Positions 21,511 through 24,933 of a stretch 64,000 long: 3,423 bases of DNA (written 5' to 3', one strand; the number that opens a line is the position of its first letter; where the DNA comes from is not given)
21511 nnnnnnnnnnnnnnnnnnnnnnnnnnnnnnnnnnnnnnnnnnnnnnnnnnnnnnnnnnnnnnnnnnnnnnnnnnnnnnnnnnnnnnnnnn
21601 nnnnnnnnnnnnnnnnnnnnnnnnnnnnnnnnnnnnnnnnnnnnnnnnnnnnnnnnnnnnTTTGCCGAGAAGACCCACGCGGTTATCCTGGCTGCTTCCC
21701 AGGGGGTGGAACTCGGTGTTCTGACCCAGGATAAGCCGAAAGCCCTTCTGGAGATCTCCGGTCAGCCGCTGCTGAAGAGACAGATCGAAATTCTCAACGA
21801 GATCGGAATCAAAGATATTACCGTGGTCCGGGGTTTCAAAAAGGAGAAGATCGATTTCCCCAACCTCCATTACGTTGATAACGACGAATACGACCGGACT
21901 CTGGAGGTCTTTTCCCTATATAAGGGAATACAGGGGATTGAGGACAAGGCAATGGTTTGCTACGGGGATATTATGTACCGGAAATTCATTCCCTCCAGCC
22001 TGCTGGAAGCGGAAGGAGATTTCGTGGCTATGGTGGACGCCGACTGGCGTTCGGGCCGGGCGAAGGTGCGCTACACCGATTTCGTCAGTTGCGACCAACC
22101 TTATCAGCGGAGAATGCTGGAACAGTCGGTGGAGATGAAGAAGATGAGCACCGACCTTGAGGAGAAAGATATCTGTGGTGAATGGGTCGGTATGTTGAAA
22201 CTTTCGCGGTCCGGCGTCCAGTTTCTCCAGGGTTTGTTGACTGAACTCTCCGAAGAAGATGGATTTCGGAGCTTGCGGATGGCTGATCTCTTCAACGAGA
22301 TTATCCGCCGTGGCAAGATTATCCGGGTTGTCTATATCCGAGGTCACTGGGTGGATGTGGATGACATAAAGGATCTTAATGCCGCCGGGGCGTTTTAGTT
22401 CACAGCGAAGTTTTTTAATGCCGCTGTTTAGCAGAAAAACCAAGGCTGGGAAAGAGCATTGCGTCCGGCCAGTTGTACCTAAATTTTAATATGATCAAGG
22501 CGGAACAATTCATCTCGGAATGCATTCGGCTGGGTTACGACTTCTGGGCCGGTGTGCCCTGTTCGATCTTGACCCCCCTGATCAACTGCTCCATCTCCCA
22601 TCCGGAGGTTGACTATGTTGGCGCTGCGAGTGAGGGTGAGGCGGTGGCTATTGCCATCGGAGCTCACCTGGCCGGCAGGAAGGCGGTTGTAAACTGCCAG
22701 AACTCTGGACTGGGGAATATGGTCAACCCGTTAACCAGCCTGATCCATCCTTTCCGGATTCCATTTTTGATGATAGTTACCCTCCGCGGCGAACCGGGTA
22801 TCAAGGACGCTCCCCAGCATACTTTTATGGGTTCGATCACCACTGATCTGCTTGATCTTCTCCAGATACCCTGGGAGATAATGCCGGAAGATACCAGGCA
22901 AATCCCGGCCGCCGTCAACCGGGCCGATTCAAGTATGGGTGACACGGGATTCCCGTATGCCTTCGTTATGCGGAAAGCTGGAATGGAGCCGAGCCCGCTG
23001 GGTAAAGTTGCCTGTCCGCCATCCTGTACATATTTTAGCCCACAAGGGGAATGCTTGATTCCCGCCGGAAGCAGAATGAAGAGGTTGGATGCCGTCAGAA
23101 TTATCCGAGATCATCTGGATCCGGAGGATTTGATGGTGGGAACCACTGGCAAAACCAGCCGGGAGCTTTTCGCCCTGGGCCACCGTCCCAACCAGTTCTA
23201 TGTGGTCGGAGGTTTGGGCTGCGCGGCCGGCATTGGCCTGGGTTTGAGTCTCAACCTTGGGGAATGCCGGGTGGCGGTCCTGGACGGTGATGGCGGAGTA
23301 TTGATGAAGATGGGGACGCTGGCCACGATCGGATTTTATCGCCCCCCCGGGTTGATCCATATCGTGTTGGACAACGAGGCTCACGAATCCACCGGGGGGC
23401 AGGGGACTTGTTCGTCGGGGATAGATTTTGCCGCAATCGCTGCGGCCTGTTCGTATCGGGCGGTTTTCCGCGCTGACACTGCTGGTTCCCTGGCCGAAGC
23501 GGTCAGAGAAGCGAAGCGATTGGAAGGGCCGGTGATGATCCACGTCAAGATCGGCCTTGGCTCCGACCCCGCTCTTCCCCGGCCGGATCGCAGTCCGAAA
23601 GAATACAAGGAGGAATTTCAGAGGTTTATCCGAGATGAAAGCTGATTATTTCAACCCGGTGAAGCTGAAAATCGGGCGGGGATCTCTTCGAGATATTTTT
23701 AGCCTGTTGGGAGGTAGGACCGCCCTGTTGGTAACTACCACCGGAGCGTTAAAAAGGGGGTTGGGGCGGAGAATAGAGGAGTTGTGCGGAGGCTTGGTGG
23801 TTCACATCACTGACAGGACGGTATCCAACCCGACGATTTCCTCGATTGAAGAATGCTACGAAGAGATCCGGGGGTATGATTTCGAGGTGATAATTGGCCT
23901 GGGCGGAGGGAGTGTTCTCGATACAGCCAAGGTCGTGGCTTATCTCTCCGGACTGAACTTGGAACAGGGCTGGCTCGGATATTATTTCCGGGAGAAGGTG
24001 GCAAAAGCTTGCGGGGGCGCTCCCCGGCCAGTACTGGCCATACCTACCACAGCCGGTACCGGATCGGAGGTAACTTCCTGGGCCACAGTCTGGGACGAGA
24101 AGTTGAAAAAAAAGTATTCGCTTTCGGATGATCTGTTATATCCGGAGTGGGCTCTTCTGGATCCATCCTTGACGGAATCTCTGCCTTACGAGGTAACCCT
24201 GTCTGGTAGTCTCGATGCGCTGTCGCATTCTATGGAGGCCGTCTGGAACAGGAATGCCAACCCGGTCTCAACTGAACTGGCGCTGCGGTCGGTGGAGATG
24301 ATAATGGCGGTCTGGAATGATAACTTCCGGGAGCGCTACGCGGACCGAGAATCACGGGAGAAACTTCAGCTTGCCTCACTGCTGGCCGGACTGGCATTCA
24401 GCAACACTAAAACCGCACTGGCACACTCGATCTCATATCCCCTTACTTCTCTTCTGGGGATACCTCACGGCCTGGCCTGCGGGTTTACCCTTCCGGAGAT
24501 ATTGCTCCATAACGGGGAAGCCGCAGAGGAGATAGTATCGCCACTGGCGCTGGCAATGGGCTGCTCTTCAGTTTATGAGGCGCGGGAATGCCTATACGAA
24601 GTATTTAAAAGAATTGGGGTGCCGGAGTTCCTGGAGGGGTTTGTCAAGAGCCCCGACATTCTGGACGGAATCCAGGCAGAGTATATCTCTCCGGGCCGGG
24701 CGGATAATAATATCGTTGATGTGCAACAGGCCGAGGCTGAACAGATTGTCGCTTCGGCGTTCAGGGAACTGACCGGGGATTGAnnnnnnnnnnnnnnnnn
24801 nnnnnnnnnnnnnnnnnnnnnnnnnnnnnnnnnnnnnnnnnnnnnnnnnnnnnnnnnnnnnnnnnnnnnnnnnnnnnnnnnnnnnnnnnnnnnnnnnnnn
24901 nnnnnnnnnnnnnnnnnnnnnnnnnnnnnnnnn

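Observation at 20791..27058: Phosphonate tailoring pathway embedded in the glycan locus (Ppm-NTase fusion, Ppd, Fe-ADH, second cytidylyltransferase, LTA-synthase-like transferase)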

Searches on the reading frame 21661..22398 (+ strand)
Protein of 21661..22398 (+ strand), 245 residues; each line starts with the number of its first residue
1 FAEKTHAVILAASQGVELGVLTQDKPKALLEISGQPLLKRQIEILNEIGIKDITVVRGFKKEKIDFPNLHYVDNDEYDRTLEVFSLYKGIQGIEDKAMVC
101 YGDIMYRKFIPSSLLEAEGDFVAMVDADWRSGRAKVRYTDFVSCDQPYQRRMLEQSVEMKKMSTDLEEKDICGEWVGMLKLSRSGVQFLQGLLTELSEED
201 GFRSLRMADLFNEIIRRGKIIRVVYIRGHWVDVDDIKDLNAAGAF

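Call 28: search_solved_structures(query=window:21661-22398:+, max_evalue=0.001, show_alignments=2)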
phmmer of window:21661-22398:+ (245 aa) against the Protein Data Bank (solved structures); distinct sequences matched with E-value up to 0.001: 8.
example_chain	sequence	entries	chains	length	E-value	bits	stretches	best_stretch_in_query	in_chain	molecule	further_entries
1jyk_A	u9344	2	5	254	2.6e-12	50.3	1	5-107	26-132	CTP:phosphocholine Cytidylyltransferase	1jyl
2ggo_A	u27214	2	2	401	3.5e-08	36.8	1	7-106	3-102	401aa long hypothetical glucose-1-phosphate thymidylyltransferase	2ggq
5z09_A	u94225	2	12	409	1.8e-07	34.4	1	7-63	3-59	Dual sugar-1-phosphate nucleotidylyltransferase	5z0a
4y7t_A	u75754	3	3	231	5.1e-07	33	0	7-64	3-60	Nucleotidyl transferase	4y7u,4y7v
8hhd_A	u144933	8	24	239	1.1e-05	28.6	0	6-64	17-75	Nucleotidyl transferase | N-acetylmuramate alpha-1-phosphate uridylyltransferase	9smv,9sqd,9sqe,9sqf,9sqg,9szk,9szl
6jq8_A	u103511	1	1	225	0.00042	23.4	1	7-64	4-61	Putative 6-deoxy-D-mannoheptose pathway protein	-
5xhw_A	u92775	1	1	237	0.00043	23.4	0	7-64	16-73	Putative 6-deoxy-D-mannoheptose pathway protein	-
1tzf_A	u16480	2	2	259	0.00077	22.6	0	6-63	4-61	Glucose-1-phosphate cytidylyltransferase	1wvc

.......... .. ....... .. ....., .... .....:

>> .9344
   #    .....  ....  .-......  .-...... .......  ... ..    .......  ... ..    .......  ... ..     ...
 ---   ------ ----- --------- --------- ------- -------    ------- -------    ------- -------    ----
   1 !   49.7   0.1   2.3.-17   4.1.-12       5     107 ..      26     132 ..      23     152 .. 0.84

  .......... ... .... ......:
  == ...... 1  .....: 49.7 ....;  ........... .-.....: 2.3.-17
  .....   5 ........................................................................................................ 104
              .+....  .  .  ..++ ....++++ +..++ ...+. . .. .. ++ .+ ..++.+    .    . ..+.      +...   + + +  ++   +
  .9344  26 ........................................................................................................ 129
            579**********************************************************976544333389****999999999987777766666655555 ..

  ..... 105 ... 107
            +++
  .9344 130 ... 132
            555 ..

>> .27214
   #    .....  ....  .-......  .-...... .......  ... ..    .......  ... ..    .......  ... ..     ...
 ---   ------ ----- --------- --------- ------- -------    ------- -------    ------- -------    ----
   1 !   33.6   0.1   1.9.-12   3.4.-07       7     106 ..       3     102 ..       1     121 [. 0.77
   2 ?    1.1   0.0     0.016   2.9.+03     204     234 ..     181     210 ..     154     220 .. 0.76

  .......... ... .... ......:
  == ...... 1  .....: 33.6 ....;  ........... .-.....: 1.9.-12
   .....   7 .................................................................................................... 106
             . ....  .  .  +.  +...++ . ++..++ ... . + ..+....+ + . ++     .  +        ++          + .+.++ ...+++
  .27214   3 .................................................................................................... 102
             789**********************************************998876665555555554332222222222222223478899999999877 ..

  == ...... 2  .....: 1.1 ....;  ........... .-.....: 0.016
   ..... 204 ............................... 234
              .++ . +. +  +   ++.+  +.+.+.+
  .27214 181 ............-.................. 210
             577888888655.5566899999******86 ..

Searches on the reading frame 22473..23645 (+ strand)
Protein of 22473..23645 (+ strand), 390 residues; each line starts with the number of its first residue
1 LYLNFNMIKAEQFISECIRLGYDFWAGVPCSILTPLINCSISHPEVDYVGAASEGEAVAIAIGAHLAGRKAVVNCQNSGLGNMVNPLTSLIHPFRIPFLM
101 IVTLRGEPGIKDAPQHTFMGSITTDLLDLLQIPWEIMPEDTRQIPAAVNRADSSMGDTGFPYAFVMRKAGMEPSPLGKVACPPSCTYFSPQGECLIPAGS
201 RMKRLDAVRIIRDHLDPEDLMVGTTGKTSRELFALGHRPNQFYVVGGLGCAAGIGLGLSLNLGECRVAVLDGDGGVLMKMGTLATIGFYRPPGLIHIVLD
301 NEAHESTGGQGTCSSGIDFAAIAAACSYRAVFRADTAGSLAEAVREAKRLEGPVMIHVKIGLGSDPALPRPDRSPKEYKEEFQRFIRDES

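Call 3: search_protein_families(library=pfam, proteins=[window:22473-23645:+])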
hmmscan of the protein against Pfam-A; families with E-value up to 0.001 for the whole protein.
window:22473-23645:+ (390 aa): 2 families
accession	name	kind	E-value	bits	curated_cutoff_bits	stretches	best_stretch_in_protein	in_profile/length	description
PF02775.26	TPP_enzyme_C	-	8.1e-17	61.8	21.9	1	238-358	17-151/151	Thiamine pyrophosphate enzyme, C-terminal TPP binding domain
PF02776.23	TPP_enzyme_N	-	3.2e-07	30.6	26.8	1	11-119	5-111/119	Thiamine pyrophosphate enzyme, N-terminal TPP binding domain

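Call 4: search_protein_families(library=ncbifam, proteins=[window:22473-23645:+])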
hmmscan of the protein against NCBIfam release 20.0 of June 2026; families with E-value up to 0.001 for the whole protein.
window:22473-23645:+ (390 aa): 12 families
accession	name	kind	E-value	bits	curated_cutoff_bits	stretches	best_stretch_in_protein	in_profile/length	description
TIGR03297.1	Ppyr-DeCO2ase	equivalog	3.4e-119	398.1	312.5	1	21-386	1-360/360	phosphonopyruvate decarboxylase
TIGR03846.1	sulfopy_beta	equivalog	1.9e-37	128.9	221.5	1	204-386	1-181/182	sulfopyruvate decarboxylase subunit beta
NF004813.0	PRK06163.1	equivalog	3.9e-32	111.6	240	1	202-383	13-193/202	hypothetical protein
TIGR03845.1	sulfopyru_alph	equivalog_domain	1.3e-24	87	147.95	1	13-161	4-150/160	sulfopyruvate decarboxylase subunit alpha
NF005485.1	PRK07092.1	equivalog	2.8e-07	29.7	493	1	207-360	353-518/523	benzoylformate decarboxylase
NF005114.0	PRK06546.1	equivalog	1.2e-06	27.3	893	1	246-359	408-528/578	pyruvate dehydrogenase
NF006591.0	PRK09124.1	equivalog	1.1e-05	23.9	792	1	245-360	407-529/574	ubiquinone-dependent pyruvate dehydrogenase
NF004772.0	PRK06112.1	subfamily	1.7e-05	23.4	673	1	246-361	437-560/578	acetolactate synthase catalytic subunit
NF006122.0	PRK08266.1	subfamily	2e-05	23.3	571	1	208-365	359-529/543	hypothetical protein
NF005470.0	PRK07064.1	equivalog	0.00018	20.7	495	1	228-360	389-529/552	thiamine pyrophosphate-binding protein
TIGR04377.1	myo_inos_iolD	equivalog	0.00021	20.1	715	0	202-306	391-499/616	3D-(3,5/4)-trihydroxycyclohexane-1,2-dione acylhydrolase (decyclizing)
TIGR00118.1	acolac_lg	equivalog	0.00083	17.9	538.35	0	237-360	398-534/557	biosynthetic-type acetolactate synthase large subunit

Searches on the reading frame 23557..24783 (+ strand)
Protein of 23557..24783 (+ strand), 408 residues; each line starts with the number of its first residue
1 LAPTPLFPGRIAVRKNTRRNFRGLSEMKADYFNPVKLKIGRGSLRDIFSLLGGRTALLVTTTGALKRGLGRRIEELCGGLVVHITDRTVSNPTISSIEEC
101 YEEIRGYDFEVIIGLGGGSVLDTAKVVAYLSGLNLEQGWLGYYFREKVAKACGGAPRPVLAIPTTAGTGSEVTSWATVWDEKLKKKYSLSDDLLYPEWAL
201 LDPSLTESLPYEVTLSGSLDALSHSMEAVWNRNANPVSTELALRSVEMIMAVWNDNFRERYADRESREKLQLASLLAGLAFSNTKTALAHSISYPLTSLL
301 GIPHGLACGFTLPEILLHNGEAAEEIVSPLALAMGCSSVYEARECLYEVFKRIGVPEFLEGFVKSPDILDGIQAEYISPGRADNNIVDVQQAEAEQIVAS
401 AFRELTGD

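Call 3: search_protein_families(library=pfam, proteins=[window:23557-24783:+])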
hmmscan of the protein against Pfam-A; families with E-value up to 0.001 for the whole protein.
window:23557-24783:+ (408 aa): 3 families
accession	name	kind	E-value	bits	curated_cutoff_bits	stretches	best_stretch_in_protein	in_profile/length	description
PF00465.25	Fe-ADH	-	7.1e-37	127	31.3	1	34-203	1-168/168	Iron-containing alcohol dehydrogenase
PF25137.1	ADH_Fe_C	-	1.2e-27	97.3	27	1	215-359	2-151/194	Fe-containing alcohol dehydrogenase family, C-terminal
PF13685.12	Fe-ADH_2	-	6.9e-09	36.3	28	1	44-133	10-99/149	Iron-containing alcohol dehydrogenase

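Call 4: search_protein_families(library=ncbifam, proteins=[window:23557-24783:+])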
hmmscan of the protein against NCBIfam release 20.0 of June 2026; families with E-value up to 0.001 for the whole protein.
window:23557-24783:+ (408 aa): 17 families
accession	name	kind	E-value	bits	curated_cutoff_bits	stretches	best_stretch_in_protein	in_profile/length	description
TIGR03405.1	Phn_Fe-ADH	equivalog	8.9e-93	310.9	423.7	1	31-382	1-349/355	iron-containing alcohol dehydrogenase PsrA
NF010378.0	PRK13805.1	equivalog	2.3e-49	168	951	1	41-325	469-763/872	bifunctional acetaldehyde-CoA/alcohol dehydrogenase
NF050025.1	SulfAcetaldRedSarD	equivalog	2.3e-46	158.4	700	1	50-324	27-296/385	sulfoacetaldehyde reductase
TIGR02638.1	lactal_redase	equivalog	6e-45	153.7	523.15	1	44-338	17-311/379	lactaldehyde reductase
NF058672.1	4HyButDHCUPNE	equivalog_domain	1.3e-43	149.6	500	1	37-378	12-354/378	4-hydroxybutyrate dehydrogenase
NF041833.1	Fe_ADH_ErcA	equivalog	3.6e-43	148.1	550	1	50-338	27-310/382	alcohol dehydrogenase-like regulatory protein ErcA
NF007911.0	PRK10624.1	equivalog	4e-43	147.8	537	1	52-340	29-311/382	lactaldehyde reductase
NF053866.1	CholDhdGbsBBac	equivalog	2.3e-41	141.7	550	1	34-338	15-320/392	choline dehydrogenase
NF011998.0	PRK15454.1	equivalog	5.5e-36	124.1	556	1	79-333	77-324/395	ethanolamine utilization ethanol dehydrogenase EutG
NF007363.0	PRK09860.1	equivalog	3.8e-32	111.9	581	1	31-337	6-310/383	L-threonine dehydrogenase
NF041822.1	daptide_DH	equivalog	1.3e-19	70.3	300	1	92-274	40-223/363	daptide-type RiPP biosynthesis dehydogenase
TIGR04266.1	NDMA_methanol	equivalog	8.5e-19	67.6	625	1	51-337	36-321/420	NDMA-dependent methanol dehydrogenase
NF011717.0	PRK15138.1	equivalog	7.5e-12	45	645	1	32-249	7-220/387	alcohol dehydrogenase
NF006941.0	PRK09423.1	subfamily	5.1e-10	38.7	336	1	88-132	64-108/367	glycerol dehydrogenase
NF002022.0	PRK00843.1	equivalog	1.8e-07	30.5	413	1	45-133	25-112/350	NAD(P)-dependent glycerol-1-phosphate dehydrogenase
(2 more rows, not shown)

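Call 30: search_solved_structures(query=window:23635-24783:+, max_evalue=1e-10)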
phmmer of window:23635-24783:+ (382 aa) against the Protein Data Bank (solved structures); distinct sequences matched with E-value up to 1e-10: 39.
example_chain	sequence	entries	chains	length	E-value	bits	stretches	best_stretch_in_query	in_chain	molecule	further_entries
6jko_A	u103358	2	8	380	2.5e-49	171.6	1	3-334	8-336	Methanol dehydrogenase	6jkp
1vhd_A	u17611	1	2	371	3e-42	148.3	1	6-311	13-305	alcohol dehydrogenase, iron-containing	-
1o2d_A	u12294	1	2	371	3.1e-42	148.2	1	6-311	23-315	Alcohol dehydrogenase, iron-containing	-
9ldl_C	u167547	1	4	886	1.4e-39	139.5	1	5-319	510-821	Aldehyde dehydrogenase family protein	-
9knp_A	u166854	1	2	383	8.3e-39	136.9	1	6-341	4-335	375aa long hypothetical alchol dehydrogenase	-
3zdr_A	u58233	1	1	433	3e-35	125.2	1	58-297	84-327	ALCOHOL DEHYDROGENASE DOMAIN OF THE BIFUNCTIONAL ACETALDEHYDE DEHYDROGENASE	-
8zrl_A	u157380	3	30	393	5.1e-35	124.5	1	5-327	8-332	NAD-dependent methanol dehydrogenase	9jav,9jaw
8zwd_B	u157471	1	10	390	1.7e-34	122.7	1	2-341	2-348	NAD(P)-dependent methanol dehydrogenase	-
13he_A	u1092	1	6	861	2.3e-34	122.3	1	8-297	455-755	Aldehyde-alcohol dehydrogenase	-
8uhw_A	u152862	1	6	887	2.4e-34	122.2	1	8-297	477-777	Aldehyde-alcohol dehydrogenase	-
7qlq_AAA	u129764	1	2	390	4.1e-34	121.5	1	16-335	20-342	Lactaldehyde reductase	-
7qls_AAA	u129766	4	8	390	9.5e-34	120.3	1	16-335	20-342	Lactaldehyde reductase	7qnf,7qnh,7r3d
1rrm_A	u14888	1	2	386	1e-33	120.2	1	16-335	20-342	Lactaldehyde reductase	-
2bi4_A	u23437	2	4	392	1.1e-33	120.1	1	16-335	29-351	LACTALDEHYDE REDUCTASE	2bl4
7qlg_AAA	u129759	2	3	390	1.8e-33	119.4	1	16-335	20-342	Lactaldehyde reductase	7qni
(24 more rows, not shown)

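Call 65: search_solved_structures(query=window:23635-24783:+, max_evalue=1e-45, show_alignments=1)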
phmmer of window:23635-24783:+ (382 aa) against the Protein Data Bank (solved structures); distinct sequences matched with E-value up to 1e-45: 1.
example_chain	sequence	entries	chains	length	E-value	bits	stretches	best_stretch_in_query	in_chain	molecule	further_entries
6jko_A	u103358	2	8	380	2.5e-49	171.6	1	3-334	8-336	Methanol dehydrogenase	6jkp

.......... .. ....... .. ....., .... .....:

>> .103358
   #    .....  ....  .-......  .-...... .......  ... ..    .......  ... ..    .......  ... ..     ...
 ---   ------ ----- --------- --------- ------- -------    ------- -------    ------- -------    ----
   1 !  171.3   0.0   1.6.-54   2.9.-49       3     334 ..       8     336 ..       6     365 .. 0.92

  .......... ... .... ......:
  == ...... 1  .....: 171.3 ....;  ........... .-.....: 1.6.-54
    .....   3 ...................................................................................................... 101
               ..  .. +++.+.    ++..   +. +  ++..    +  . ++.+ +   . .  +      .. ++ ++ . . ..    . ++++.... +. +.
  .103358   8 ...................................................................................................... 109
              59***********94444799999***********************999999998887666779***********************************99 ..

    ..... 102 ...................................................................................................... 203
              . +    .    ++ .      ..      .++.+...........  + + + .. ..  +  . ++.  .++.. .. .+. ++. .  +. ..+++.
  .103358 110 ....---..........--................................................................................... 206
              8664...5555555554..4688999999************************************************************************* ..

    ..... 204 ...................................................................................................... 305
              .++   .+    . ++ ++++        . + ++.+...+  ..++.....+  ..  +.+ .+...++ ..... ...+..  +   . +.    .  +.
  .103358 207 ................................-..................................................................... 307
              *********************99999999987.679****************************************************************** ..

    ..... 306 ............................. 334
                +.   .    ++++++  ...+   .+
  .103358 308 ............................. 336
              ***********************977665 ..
